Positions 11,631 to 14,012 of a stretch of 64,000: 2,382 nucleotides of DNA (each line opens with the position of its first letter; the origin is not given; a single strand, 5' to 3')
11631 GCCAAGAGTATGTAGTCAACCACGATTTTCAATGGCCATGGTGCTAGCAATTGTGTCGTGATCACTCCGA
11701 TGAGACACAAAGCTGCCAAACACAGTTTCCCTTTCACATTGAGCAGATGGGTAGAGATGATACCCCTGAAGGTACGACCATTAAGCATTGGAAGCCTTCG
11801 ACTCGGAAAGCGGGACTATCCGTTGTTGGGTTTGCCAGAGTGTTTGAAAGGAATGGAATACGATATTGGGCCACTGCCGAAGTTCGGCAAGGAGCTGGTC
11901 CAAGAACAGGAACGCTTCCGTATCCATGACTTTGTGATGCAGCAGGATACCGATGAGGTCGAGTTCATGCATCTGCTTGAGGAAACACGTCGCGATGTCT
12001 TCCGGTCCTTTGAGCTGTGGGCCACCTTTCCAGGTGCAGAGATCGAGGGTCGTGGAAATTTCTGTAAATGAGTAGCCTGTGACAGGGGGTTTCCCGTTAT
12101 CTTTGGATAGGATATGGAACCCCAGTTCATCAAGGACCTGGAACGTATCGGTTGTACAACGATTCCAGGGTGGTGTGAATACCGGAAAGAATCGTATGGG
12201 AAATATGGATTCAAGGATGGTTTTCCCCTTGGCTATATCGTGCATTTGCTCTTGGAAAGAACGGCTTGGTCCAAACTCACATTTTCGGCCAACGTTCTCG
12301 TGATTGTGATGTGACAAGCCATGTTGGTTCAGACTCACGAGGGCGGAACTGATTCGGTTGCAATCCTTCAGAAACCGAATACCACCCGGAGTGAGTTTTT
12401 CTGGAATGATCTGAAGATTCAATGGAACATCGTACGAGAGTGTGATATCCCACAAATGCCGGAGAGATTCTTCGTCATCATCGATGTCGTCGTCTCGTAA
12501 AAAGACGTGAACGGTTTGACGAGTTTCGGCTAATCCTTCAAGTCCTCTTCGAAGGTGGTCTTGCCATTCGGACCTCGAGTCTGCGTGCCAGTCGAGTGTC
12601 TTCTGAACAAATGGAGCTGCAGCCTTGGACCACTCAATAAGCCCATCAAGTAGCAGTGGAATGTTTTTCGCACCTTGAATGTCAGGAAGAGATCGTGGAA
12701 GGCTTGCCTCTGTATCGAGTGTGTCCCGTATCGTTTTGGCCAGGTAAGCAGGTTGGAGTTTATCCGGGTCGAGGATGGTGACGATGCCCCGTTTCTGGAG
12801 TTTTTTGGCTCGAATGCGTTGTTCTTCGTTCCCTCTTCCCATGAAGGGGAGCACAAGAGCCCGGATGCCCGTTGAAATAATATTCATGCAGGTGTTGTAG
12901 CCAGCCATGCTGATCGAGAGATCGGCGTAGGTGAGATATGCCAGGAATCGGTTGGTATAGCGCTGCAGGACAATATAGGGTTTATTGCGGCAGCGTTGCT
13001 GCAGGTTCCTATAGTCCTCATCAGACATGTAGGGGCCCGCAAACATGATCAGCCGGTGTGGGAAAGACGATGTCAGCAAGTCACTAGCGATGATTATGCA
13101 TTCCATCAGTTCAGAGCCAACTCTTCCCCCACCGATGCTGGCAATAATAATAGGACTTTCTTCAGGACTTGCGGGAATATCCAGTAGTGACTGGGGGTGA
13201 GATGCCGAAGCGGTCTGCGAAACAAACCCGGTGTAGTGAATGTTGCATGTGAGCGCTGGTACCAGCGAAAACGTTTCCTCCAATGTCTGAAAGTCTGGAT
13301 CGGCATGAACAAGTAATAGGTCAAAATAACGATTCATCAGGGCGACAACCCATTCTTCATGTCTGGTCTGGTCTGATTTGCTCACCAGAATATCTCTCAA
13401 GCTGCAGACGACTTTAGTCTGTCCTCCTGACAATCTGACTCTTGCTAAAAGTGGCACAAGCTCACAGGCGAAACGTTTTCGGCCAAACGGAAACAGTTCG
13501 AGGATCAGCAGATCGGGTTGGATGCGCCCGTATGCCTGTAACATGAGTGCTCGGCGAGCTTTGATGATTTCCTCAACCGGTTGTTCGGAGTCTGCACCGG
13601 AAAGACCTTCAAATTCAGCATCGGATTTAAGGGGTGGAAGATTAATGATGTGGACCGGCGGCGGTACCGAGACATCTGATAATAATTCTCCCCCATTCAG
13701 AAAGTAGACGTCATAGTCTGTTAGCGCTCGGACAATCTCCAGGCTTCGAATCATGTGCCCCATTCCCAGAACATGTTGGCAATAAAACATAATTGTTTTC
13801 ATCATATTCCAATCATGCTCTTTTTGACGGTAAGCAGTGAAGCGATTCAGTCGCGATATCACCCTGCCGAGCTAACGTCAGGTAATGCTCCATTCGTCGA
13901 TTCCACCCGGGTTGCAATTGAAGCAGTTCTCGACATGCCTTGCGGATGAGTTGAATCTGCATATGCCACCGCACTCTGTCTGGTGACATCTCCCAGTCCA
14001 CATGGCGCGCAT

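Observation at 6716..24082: Candidate undescribed phospho-glycan synthesis/export pathway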

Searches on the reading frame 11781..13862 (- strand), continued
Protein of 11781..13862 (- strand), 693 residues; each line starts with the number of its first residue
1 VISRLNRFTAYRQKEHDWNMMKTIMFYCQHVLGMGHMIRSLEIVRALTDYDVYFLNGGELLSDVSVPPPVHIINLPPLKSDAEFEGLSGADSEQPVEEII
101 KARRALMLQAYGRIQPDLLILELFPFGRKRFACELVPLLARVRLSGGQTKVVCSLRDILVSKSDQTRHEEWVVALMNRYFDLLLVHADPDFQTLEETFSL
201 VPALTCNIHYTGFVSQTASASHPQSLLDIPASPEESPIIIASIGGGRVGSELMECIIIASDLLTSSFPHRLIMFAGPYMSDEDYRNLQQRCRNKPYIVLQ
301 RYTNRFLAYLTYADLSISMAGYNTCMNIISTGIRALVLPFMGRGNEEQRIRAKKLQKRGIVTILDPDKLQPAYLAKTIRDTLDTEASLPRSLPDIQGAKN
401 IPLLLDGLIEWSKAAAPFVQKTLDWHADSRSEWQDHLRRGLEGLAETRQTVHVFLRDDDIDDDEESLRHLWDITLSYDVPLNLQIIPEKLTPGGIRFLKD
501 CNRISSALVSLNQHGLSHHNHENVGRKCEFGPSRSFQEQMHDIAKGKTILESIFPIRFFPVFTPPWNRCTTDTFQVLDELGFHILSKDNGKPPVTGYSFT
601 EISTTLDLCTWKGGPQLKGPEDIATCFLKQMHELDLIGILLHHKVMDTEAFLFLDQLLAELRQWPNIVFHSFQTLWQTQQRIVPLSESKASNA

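Call 76: get_annotated_region(hit=H6, flank=14000)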
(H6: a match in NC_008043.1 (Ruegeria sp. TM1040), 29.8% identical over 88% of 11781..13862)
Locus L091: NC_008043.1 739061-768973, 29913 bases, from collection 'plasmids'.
description: Ruegeria sp. TM1040 megaplasmid, complete sequence
organism: Ruegeria sp. TM1040 (NCBI taxid 292414)
taxonomy: Bacteria; Pseudomonadota; Alphaproteobacteria; Rhodobacterales; Roseobacteraceae; Ruegeria; Ruegeria sp. TM1040
host: -; source: -; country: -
typing (MOB-suite, as given by PLSDB): non-mobilizable
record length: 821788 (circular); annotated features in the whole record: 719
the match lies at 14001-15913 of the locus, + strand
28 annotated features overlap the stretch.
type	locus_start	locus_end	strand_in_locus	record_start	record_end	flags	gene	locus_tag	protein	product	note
CDS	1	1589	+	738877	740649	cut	-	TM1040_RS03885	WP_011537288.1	ABC transporter ATP-binding protein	-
CDS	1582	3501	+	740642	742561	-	-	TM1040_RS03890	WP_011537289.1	ABC transporter substrate-binding protein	-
CDS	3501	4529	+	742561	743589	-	-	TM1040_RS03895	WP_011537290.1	ABC transporter permease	GO:0055085 - transmembrane transport [Evidence IEA]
CDS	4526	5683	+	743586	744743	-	-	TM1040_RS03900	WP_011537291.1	ABC transporter permease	-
CDS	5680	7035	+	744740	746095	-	-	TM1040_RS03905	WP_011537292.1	CoA transferase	-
CDS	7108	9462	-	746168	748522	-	-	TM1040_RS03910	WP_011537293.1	mechanosensitive ion channel family protein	-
CDS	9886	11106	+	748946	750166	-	-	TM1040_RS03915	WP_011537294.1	glycosyltransferase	-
CDS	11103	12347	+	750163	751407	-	-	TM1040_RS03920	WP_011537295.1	glycosyltransferase family 4 protein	-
CDS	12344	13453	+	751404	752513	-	-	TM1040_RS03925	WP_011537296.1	glycosyltransferase family 4 protein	-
CDS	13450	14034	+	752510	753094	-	-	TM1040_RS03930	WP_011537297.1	histidine phosphatase family protein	-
CDS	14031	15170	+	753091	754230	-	-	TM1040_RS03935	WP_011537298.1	glycosyltransferase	-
CDS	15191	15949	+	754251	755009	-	-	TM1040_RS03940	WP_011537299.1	polysaccharide deacetylase family protein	-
CDS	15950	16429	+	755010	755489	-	-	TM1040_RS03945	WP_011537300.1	class I SAM-dependent methyltransferase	-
CDS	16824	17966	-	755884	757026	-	-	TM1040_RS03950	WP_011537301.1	alpha-D-ribose 1-methylphosphonate 5-triphosphate diphosphatase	GO:0019700 - organic phosphonate catabolic process [Evidence IEA]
CDS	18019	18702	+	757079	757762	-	-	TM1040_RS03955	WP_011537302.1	DUF1045 domain-containing protein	-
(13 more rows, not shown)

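Call 77: search_dna_similar(query=window:11781-13862:-, collection=plasmids, mode=protein, max_rows=40, rows=spread)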
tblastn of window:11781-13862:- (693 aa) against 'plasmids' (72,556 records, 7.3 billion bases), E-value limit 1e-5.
Records with a match: 264; places in all: 753; records where one place covers at least 80% of the query: 14.
Best place of each record, by identity: <60% 264.
By first word of the organism name: Rhizobium 143; Sinorhizobium 80; Ensifer 9; Azospirillum 7; Phyllobacterium 6; Candidatus 4; Sulfitobacter 4; Shinella 3; Tritonibacter 2; Hyphomicrobiales 1; and 5 more.
By predicted mobility (MOB-suite, as given by PLSDB): non-mobilizable 140; mobilizable 96; conjugative 28.
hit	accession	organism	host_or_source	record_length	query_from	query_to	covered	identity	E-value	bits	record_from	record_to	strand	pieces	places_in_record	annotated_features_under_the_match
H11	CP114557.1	Candidatus Manganitrophus sp.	activated carbon metagenome,metagenomic ...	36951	22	678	95%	52.5%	0e+0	640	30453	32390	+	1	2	glycosyltransferase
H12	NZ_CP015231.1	Tritonibacter mobilis F1926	cell culture,seawater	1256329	20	661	82%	31.2%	6e-29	208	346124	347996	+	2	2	record has no annotation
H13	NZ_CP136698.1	Sulfitobacter dubius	Macrocystis pyrifera gametophyte,Whole ...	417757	18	661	82%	29.2%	4e-36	218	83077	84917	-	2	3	glycosyltransferase | polysaccharide deacetylase family protein | histidine phosphatase family protein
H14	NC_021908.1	Rhizobium etli bv. mimosae str. Mim1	Mimosa affinis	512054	24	414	56%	35.3%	4e-50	197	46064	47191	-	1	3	glycosyltransferase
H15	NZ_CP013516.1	Rhizobium sp. N1314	Phaseolus vulgaris,Whole ...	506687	24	414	56%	34.8%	8e-48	190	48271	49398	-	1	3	glycosyltransferase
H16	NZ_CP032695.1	Rhizobium jaguaris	Calliandra grandiflora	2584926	24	427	58%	33.3%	7e-45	181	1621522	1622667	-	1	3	none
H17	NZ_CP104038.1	Rhizobium sp. SRDI969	Pisum sativum,Cell culture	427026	24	414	56%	34.3%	4e-46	184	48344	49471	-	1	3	glycosyltransferase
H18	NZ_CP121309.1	Ensifer adhaerens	bacterial colony,soil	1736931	4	407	58%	33.1%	2e-43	176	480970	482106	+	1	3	none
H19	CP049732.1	Rhizobium leguminosarum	Pisum sativum,Pisum sativum nodules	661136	24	414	56%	34.1%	6e-49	193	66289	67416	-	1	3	glycosyl transferase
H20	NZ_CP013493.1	Rhizobium sp. N6212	Phaseolus vulgaris,Whole ...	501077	24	414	56%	34.0%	1e-45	183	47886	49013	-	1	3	glycosyltransferase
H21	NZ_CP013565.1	Rhizobium phaseoli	Phaseolus vulgaris,Whole ...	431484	24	409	56%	34.4%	6e-47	187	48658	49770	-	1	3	glycosyltransferase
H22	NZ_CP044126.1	Rhizobium sp. BG4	Prosopis cineraria,pure bacterial ...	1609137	9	405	57%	33.4%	2e-50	198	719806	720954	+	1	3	record has no annotation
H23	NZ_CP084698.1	Rhizobium ruizarguesonis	Pisum sativum L.,Cell culture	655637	24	414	56%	33.8%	5e-49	193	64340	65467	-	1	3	glycosyltransferase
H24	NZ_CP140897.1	Sinorhizobium medicae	Medicago lupulina,whole organism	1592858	24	407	55%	34.4%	4e-40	166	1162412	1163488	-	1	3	none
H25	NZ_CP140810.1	Rhizobium beringeri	Trifolium pratense,whole organism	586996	24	414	56%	33.5%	8e-49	192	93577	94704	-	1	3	glycosyltransferase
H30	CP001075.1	Rhizobium etli CIAT 652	-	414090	24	409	56%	33.7%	1e-48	192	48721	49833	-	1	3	putative glycosyltransferase protein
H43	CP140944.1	Sinorhizobium meliloti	Medicago lupulina,whole organism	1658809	2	378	54%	32.0%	8e-41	168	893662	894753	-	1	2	glycosyltransferase family protein | glycosyltransferase family 4 protein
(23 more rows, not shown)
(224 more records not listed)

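Call 78: get_annotated_region(hit=H30, flank=14000)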
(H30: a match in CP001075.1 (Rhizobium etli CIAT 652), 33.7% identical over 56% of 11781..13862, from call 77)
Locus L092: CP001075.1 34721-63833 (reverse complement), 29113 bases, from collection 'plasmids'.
description: Rhizobium etli CIAT 652 plasmid pA, complete sequence
organism: Rhizobium etli CIAT 652 (NCBI taxid 491916)
taxonomy: Bacteria; Pseudomonadota; Alphaproteobacteria; Hyphomicrobiales; Rhizobiaceae; Rhizobium; Rhizobium etli; Rhizobium etli CIAT 652
host: -; source: -; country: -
typing (MOB-suite, as given by PLSDB): non-mobilizable; replicon rep_cluster_83
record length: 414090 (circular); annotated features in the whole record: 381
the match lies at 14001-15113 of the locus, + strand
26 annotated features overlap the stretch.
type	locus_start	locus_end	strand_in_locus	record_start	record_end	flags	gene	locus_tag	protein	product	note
CDS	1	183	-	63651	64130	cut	-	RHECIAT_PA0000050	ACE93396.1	hypothetical conserved protein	-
CDS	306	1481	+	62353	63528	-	-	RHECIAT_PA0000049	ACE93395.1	hypothetical conserved protein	-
CDS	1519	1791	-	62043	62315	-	-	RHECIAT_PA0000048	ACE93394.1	hypothetical conserved protein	-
CDS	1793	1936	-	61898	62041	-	-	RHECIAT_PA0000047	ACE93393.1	hypothetical protein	-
CDS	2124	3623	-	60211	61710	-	-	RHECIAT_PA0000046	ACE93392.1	probable UDP-glucose 6-dehydrogenase protein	-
CDS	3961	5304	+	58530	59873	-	cyaAa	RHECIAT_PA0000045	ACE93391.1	adenylate cyclase protein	-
CDS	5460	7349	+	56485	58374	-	-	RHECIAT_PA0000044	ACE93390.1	probable oligopeptide ABC transporter, ATP-binding protein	-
CDS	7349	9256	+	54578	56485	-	-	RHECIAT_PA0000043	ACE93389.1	probable oligopeptide ABC transporter, substrate-binding protein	-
CDS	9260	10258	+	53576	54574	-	-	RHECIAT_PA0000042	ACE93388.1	probable oligopeptide ABC transporter, permease protein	-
CDS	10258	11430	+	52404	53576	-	-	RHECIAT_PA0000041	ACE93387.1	probable oligopeptide ABC transporter, permease protein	-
CDS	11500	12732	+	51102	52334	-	redA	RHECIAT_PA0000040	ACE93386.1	membrane-anchored protein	-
CDS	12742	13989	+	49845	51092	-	redB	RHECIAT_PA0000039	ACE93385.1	glycosyltransferase protein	-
CDS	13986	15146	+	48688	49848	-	-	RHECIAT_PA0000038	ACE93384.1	putative glycosyltransferase protein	-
CDS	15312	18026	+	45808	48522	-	-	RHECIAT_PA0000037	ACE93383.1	putative multidrug ABC transporter, ATP-binding and permease protein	-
CDS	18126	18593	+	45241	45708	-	-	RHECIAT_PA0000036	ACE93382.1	putative transcriptional regulator protein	-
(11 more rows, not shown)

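Call 80: get_annotated_region(hit=H43, flank=12000)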
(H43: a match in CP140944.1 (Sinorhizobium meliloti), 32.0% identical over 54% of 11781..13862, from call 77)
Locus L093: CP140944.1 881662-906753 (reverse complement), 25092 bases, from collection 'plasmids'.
description: Sinorhizobium meliloti strain ml66 plasmid pMl9, complete sequence
organism: Sinorhizobium meliloti (NCBI taxid 382)
taxonomy: Bacteria; Pseudomonadota; Alphaproteobacteria; Hyphomicrobiales; Rhizobiaceae; Sinorhizobium; Sinorhizobium meliloti
host: -; source: Medicago lupulina,whole organism; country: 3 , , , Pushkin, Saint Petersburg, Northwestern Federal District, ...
typing (MOB-suite, as given by PLSDB): mobilizable; relaxase MOBQ
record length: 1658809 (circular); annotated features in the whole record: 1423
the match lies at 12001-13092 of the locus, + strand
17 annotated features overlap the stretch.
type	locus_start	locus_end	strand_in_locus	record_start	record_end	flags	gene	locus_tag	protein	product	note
CDS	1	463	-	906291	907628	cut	-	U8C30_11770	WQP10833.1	nucleotide sugar dehydrogenase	-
CDS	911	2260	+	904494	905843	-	-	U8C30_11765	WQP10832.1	adenylate/guanylate cyclase domain-containing protein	-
CDS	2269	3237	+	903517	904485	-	-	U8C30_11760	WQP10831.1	polysaccharide lyase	-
CDS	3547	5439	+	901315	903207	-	-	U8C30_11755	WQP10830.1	ABC transporter ATP-binding protein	-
CDS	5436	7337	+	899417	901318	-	-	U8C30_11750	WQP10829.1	ABC transporter substrate-binding protein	-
CDS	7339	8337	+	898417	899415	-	-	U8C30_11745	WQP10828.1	ABC transporter permease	-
CDS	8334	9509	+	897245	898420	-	-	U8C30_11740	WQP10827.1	ABC transporter permease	-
CDS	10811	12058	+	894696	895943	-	-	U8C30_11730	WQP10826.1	glycosyltransferase family 4 protein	-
CDS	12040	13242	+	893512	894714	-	-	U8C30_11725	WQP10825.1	glycosyltransferase family protein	-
CDS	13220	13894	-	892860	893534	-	-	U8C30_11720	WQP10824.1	class I SAM-dependent methyltransferase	-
CDS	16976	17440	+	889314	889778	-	-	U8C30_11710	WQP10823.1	Crp/Fnr family transcriptional regulator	-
CDS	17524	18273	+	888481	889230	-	-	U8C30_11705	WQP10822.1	FkbM family methyltransferase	-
CDS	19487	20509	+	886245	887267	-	-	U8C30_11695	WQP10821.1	ABC transporter substrate-binding protein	-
CDS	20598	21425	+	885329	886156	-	-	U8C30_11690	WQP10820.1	ABC transporter permease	-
CDS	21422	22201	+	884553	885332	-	-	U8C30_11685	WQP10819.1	ABC transporter permease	-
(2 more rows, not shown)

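Call 93: search_protein_families(library=pfam, proteins=[L092:15312-18026:+, L092:11500-12732:+, L093:2269-3237:+, L093:911-2260:+, L092:7349-9256:+, L091:15191-15949:+, L091:13450-14034:+, L091:15950-16429:+], max_evalue=0.001)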
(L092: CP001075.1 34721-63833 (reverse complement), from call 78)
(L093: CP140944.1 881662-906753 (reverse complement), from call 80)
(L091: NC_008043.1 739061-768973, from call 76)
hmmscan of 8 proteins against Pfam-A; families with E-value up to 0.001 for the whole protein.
L092:15312-18026:+ (904 aa): 2 families
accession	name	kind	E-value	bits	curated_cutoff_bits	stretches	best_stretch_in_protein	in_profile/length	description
PF00664.28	ABC_membrane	-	2.3e-16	60.8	28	1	87-312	40-265/274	ABC transporter transmembrane region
PF00005.33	ABC_tran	-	2.1e-13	51.5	25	1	387-485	2-80/137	ABC transporter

L092:11500-12732:+ (410 aa): 1 family
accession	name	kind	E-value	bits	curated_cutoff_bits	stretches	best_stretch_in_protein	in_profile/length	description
PF04101.22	Glyco_tran_28_C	-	1.3e-08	35.5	22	1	232-370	5-141/166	Glycosyltransferase family 28 C-terminal domain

L093:2269-3237:+ (322 aa): 1 family
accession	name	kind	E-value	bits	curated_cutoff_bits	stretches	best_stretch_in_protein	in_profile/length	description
PF14099.13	Polysacc_lyase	-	6.9e-39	134.3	29.9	1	54-305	15-210/210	Polysaccharide lyase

L093:911-2260:+ (449 aa): 1 family
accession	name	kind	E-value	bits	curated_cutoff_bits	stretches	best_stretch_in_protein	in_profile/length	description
PF00211.25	Guanylate_cyc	-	1.5e-05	25.1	21.9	1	222-366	11-147/183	Adenylate and Guanylate cyclase catalytic domain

L092:7349-9256:+ (635 aa): 1 family
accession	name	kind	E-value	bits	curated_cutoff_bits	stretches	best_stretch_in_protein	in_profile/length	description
PF00496.27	SBP_bac_5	-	1.8e-59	202.2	32.4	1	101-508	2-349/368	Bacterial extracellular solute-binding proteins, family 5 Middle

L091:15191-15949:+ (252 aa): 0 families

L091:13450-14034:+ (194 aa): 1 family
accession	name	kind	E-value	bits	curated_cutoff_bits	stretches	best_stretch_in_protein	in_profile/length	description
PF00300.27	His_Phos_1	-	2.7e-38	132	21.7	1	4-179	1-185/194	Histidine phosphatase superfamily (branch 1)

L091:15950-16429:+ (159 aa): 1 family
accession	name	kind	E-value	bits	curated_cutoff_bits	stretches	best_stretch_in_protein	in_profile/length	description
PF12692.13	Methyltransf_17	-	2.1e-78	262.2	27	1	1-157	1-159/160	S-adenosyl-L-methionine methyltransferase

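Call 96: search_protein_families(library=pfam, proteins=[L013:2268-3155:+, L017:11977-13275:+, L018:7790-8761:+, L033:4390-5670:+, L033:5682-6881:+, L033:7885-9945:+, L039:18477-19946:+, L060:6757-7914:+, L060:7911-8534:+, L066:5461-6834:+], max_evalue=0.001)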
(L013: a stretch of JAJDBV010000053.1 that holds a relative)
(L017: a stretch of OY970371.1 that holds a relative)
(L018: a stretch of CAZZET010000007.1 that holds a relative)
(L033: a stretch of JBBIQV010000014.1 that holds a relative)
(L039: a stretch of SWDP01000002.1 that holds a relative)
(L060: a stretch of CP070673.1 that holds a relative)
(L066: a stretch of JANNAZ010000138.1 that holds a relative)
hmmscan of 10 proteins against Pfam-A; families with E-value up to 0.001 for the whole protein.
L013:2268-3155:+ (295 aa): 6 families
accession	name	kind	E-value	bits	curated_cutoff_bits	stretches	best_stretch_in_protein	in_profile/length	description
PF08241.18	Methyltransf_11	-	3e-10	41.1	21.2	1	109-154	49-94/95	Methyltransferase domain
PF13649.12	Methyltransf_25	-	1.4e-08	35.7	27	1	109-151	53-97/97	Methyltransferase domain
PF13847.12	Methyltransf_31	-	1.3e-05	25.3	27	1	38-156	4-110/145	Methyltransferase domain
PF13489.12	Methyltransf_23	-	9.8e-05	22.6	27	1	27-163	11-124/164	Methyltransferase domain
PF01209.24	Ubie_methyltran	-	0.00059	19.7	20.1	1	110-152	106-148/233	ubiE/COQ5 methyltransferase family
PF08242.18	Methyltransf_12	-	0.001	20.2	30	0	92-152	39-97/98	Methyltransferase domain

L017:11977-13275:+ (432 aa): 0 families

L018:7790-8761:+ (323 aa): 1 family
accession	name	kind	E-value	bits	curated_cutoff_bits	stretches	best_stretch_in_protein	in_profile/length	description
PF04230.19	PS_pyruv_trans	-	1.2e-07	32.4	25.3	1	189-229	237-277/280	Polysaccharide pyruvyl transferase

L033:4390-5670:+ (426 aa): 2 families
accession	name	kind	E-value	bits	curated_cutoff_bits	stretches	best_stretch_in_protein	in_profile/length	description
PF04055.27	Radical_SAM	-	3e-15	57.2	29.5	1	112-245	1-140/166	Radical SAM superfamily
PF13186.11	SPASM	-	9.2e-09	35.9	21.5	1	333-398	1-67/67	Iron-sulfur cluster-binding domain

L033:5682-6881:+ (399 aa): 0 families

L033:7885-9945:+ (686 aa): 6 families
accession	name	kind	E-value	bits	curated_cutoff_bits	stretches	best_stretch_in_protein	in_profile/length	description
PF13561.12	adh_short_C2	-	2.8e-46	158.5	27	1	431-680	1-235/236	Enoyl-(Acyl carrier protein) reductase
PF00106.31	adh_short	-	8e-44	149.9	26.6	1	426-609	2-182/195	short chain dehydrogenase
PF00596.27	Aldolase_II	-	1.4e-21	77.7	22.2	1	19-213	3-179/183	Class II Aldolase and Adducin N-terminal domain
PF02719.21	Polysacc_synt_2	-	1.8e-06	27.8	20.2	1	427-496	1-75/293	Polysaccharide biosynthesis protein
PF08659.16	KR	-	1e-05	26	22.6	1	427-538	3-116/180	KR domain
PF01370.27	Epimerase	-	0.00023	21.1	20.9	0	427-496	1-62/240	NAD dependent epimerase/dehydratase family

L039:18477-19946:+ (489 aa): 1 family
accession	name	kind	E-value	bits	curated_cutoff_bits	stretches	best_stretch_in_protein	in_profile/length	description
PF20254.3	DMFA2_C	-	1.6e-116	390.2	27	1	60-455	2-369/374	N,N-dimethylformamidase beta subunit-like, C-terminal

L060:6757-7914:+ (385 aa): 4 families
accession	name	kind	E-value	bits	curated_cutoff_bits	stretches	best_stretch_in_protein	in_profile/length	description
PF00534.26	Glycos_transf_1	-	1.4e-38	132.6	26.4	1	181-347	4-170/172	Glycosyl transferases group 1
PF13692.12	Glyco_trans_1_4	-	4.3e-34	118.2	27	1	192-334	2-141/142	Glycosyl transferases group 1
PF13524.12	Glyco_trans_1_2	-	1.5e-08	35.2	25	1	246-358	27-137/144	Glycosyl transferase-like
PF20706.3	GT4-conflict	-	1.3e-06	28.2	26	1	203-314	208-326/385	Family 4 Glycosyltransferase in conflict systems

L060:7911-8534:+ (207 aa): 1 family
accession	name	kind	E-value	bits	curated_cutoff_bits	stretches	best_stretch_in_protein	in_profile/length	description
PF00300.27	His_Phos_1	-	4.3e-48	164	21.7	1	12-203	2-193/194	Histidine phosphatase superfamily (branch 1)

L066:5461-6834:+ (457 aa): 2 families
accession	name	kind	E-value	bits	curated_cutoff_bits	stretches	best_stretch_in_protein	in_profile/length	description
PF15892.11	BNR_4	-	1.7e-22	80.5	27.3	1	90-337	31-267/272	BNR repeat-containing family member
PF13088.12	BNR_2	-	5.4e-05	23.1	31.4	0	146-192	50-101/277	BNR repeat-like domain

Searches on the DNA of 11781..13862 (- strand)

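Call 82: search_dna_similar(query=L093:9500-13300:+, collection=plasmids, mode=near, max_rows=60)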
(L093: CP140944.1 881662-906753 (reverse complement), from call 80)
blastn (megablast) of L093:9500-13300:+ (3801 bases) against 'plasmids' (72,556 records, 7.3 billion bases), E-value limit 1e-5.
Records with a match: 215; places in all: 215; records where one place covers at least 80% of the query: 113.
Best place of each record, by identity: >=99% 32; 95-99% 19; 80-90% 12; 60-80% 152.
By first word of the organism name: Rhizobium 123; Sinorhizobium 79; Ensifer 9; Shinella 3; Phyllobacterium 1.
By predicted mobility (MOB-suite, as given by PLSDB): non-mobilizable 97; mobilizable 90; conjugative 28.
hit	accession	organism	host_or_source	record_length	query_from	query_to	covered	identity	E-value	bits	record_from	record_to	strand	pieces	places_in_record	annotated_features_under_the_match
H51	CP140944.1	Sinorhizobium meliloti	Medicago lupulina,whole organism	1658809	1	3801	100%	100.0%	0e+0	7020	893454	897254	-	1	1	glycosyltransferase family 4 protein | glycosyltransferase family protein | class I SAM-dependent methyltransferase | ABC transporter permease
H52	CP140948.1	Sinorhizobium meliloti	Medicago lupulina,whole organism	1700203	1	3801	100%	100.0%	0e+0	7020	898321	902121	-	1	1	glycosyltransferase family 4 protein | glycosyltransferase family protein | class I SAM-dependent methyltransferase | ABC transporter permease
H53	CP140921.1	Sinorhizobium meliloti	Medicago lupulina,whole organism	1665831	1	3801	100%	100.0%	0e+0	7012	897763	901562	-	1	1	glycosyltransferase family 4 protein | glycosyltransferase family protein (x2) | class I SAM-dependent methyltransferase | ABC transporter permease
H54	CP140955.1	Sinorhizobium meliloti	Medicago lupulina,whole organism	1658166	1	3801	100%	100.0%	0e+0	7012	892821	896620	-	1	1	glycosyltransferase family 4 protein | glycosyltransferase family protein (x2) | class I SAM-dependent methyltransferase | ABC transporter permease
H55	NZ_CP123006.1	Sinorhizobium meliloti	Medicago sativa,cell culture,nodules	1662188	1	3801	100%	100.0%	0e+0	7012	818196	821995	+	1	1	none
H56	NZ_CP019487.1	Sinorhizobium meliloti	alfalfa,single cell,nitrogen fixing ...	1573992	1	3801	100%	99.9%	0e+0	7007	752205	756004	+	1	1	none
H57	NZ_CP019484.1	Sinorhizobium meliloti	alfalfa,whole organism,alfalfa nodule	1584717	1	3801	100%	99.9%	0e+0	7007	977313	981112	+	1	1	none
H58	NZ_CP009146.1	Sinorhizobium meliloti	Medicago orbicularis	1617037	1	3801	100%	99.9%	0e+0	7007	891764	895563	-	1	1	none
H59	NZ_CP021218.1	Sinorhizobium meliloti RU11/001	-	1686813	1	3801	100%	99.9%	0e+0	7007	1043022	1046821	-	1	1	none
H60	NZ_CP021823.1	Sinorhizobium meliloti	Medicago truncatula,Single Cell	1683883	1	3801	100%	99.9%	0e+0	7007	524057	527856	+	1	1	none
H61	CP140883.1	Sinorhizobium meliloti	Medicago lupulina,whole organism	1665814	1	3801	100%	99.9%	0e+0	7003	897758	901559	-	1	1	glycosyltransferase family 4 protein | class I SAM-dependent methyltransferase | ABC transporter permease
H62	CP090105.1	Sinorhizobium meliloti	Medicago,Cell culture,Plant nodule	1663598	1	3801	100%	99.8%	0e+0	6979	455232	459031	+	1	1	glycosyltransferase family 4 protein | glycosyltransferase family protein (x2) | class I SAM-dependent methyltransferase | ABC transporter permease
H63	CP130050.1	Sinorhizobium meliloti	Medicago,Cell culture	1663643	1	3801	100%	99.8%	0e+0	6979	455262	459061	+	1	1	glycosyltransferase family 4 protein | glycosyltransferase family protein (x2) | class I SAM-dependent methyltransferase | ABC transporter permease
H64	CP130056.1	Sinorhizobium meliloti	Medicago,Cell culture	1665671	1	3801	100%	99.8%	0e+0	6975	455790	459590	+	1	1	glycosyltransferase family protein (x2) | class I SAM-dependent methyltransferase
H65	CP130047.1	Sinorhizobium meliloti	Medicago,Cell culture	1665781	1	3801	100%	99.7%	0e+0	6968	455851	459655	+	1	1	glycosyltransferase family 4 protein | class I SAM-dependent methyltransferase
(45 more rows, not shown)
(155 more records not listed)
